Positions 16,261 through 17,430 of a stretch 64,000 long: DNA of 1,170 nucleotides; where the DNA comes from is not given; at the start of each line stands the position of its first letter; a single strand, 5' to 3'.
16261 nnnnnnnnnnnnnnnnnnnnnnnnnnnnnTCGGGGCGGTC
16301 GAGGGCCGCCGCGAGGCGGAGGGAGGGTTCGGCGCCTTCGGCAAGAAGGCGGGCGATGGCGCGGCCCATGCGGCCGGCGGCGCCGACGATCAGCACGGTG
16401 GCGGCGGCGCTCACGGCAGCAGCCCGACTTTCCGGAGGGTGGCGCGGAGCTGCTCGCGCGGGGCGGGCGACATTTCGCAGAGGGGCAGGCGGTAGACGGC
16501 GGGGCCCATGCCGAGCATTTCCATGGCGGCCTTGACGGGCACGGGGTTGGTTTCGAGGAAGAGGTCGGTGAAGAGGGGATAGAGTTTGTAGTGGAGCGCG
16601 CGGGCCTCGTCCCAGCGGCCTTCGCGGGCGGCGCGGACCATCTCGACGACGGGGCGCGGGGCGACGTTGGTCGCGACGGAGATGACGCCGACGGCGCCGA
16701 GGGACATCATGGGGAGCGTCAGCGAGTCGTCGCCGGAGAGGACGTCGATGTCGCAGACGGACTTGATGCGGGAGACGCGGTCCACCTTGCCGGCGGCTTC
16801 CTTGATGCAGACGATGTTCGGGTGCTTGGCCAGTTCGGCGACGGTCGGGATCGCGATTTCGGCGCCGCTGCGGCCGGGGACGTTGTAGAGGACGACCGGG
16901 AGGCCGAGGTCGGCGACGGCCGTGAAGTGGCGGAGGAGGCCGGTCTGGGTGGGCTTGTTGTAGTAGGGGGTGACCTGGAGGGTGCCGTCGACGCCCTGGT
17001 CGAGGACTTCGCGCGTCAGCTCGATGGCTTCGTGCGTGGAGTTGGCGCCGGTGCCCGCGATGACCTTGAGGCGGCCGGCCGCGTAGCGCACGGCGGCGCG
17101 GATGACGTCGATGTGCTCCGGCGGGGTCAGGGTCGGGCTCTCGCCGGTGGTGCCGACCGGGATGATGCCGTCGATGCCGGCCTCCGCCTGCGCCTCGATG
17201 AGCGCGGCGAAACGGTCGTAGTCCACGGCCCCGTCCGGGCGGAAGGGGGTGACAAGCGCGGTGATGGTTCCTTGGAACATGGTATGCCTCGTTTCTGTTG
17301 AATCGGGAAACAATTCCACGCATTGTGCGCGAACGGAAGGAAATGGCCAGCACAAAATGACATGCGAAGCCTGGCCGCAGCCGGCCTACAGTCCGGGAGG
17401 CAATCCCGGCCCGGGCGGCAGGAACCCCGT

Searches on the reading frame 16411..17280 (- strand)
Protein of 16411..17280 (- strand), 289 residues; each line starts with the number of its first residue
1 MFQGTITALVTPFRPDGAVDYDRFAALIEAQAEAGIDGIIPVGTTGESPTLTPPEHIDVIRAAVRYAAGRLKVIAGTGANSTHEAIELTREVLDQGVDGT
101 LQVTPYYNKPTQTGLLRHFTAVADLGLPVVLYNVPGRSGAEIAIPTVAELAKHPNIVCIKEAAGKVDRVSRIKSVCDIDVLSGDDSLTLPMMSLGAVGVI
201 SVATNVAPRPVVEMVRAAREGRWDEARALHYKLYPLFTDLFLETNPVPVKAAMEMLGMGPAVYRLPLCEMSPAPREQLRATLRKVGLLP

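Call 56: find_encoding_contigs(protein=window:16411-17280:-, flank=3500, max_places=10)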
Protein window:16411-17280:- (289 aa): 10 contigs read that carry it; 6 places shown.
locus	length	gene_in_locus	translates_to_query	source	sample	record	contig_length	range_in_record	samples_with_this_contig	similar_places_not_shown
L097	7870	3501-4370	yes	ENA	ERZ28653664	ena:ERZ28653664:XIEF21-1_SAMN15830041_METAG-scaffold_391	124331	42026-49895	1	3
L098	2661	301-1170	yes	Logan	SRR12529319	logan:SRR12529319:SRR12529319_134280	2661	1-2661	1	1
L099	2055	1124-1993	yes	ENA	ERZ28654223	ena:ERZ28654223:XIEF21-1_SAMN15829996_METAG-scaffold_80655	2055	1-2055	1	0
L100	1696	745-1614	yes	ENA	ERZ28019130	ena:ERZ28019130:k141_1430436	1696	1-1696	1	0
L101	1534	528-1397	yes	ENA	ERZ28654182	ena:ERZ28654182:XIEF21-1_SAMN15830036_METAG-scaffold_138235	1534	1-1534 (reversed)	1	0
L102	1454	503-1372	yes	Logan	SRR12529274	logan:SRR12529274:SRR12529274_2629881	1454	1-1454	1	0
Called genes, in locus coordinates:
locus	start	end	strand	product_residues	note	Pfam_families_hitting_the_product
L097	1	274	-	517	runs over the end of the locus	PF05157:MshEN, PF00437:T2SSE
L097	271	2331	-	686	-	PF21305:type_II_gspD_N0, PF03958:Secretin_N, PF00263:Secretin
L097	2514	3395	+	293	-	-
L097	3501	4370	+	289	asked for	PF00701:DHDPS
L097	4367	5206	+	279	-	PF01113:DapB_N, PF05173:DapB_C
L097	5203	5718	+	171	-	PF01288:HPPK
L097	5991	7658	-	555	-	PF00005:ABC_tran, PF00006:ATP-synt_ab (faint), PF00350:Dynamin_N (faint), PF02463:SMC_N (faint), PF13304:AAA_21 (faint), PF13401:AAA_22 (faint), PF12848:ABC_tran_Xtn, PF00005:ABC_tran, +3 more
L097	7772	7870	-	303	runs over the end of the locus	-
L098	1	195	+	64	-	?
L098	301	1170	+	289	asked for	PF00701:DHDPS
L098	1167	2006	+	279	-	PF01113:DapB_N, PF05173:DapB_C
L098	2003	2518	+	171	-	PF01288:HPPK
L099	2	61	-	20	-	?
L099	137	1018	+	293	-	-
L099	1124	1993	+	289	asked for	PF00701:DHDPS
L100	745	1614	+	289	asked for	PF00701:DHDPS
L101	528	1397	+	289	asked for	PF00701:DHDPS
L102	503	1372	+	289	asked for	PF00701:DHDPS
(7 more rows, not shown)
